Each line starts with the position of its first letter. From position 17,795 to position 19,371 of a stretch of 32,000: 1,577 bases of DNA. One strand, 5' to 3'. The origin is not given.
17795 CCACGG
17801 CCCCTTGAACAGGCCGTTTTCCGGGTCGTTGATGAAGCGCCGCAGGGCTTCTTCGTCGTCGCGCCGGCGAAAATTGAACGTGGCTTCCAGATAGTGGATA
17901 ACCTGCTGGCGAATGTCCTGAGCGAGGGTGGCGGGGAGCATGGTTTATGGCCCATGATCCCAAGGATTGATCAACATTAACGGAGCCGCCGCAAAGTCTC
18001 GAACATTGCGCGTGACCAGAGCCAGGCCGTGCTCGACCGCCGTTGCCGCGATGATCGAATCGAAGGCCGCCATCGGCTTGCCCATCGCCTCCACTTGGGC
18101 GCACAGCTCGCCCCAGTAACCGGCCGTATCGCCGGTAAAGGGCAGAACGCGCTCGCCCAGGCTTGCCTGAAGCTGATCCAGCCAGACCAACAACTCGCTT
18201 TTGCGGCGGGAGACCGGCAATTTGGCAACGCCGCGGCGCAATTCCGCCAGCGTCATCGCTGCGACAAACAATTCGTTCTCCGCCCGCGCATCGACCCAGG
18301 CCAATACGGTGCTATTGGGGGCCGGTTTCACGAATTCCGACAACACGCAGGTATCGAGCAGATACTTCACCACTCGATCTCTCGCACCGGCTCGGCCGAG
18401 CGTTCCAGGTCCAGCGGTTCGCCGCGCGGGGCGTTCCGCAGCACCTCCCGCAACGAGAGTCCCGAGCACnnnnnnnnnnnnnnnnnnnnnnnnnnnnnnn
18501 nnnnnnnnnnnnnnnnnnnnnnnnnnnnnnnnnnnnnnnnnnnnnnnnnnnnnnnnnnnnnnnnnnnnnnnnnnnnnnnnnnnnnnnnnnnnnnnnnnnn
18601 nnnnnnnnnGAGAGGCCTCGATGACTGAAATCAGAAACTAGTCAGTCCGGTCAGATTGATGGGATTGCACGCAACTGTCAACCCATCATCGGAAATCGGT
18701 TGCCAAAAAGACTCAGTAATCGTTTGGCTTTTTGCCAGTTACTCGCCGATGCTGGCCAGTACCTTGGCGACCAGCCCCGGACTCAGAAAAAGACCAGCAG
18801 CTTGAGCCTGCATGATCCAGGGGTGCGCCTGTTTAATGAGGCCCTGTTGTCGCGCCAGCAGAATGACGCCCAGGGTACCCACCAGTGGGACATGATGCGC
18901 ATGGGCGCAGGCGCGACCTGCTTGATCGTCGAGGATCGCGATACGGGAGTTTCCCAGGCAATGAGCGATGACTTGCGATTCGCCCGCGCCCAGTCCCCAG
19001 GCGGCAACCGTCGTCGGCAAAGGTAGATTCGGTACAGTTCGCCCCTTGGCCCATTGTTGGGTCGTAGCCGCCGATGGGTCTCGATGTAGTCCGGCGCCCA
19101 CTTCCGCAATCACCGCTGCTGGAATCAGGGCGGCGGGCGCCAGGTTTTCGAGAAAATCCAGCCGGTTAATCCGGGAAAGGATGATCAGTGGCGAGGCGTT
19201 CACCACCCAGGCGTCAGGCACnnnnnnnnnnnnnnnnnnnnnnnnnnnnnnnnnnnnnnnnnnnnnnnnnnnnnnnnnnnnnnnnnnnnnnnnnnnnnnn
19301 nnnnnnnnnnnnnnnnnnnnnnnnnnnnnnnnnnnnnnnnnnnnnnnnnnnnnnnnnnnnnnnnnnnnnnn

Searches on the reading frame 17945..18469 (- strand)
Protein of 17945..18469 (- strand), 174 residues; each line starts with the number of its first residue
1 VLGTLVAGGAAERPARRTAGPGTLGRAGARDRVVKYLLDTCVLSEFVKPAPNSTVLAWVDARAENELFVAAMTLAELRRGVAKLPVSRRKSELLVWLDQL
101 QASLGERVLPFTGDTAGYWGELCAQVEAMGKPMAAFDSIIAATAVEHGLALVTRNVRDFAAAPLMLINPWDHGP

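Call 20: search_protein_families(library=pfam, proteins=[window:17945-18469:-], max_evalue=0.001)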
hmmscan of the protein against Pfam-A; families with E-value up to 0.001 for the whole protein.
window:17945-18469:- (174 aa): 1 family
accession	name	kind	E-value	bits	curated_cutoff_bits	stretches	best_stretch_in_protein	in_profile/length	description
PF01850.27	PIN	-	3.2e-14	54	23.6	1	36-160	1-115/120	PIN domain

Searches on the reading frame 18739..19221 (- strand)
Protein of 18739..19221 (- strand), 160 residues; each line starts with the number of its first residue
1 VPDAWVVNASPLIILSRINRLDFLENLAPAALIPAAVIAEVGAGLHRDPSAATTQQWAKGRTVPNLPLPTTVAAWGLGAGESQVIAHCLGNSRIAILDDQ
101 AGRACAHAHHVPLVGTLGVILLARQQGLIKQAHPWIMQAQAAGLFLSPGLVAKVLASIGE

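Call 20: search_protein_families(library=pfam, proteins=[window:18739-19221:-], max_evalue=0.001)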
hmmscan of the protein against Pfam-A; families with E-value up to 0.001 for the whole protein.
window:18739-19221:- (160 aa): 1 family
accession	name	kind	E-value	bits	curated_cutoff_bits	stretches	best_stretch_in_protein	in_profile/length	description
PF11848.13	DUF3368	-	4.9e-08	33.2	27.3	1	114-156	2-44/46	Domain of unknown function (DUF3368)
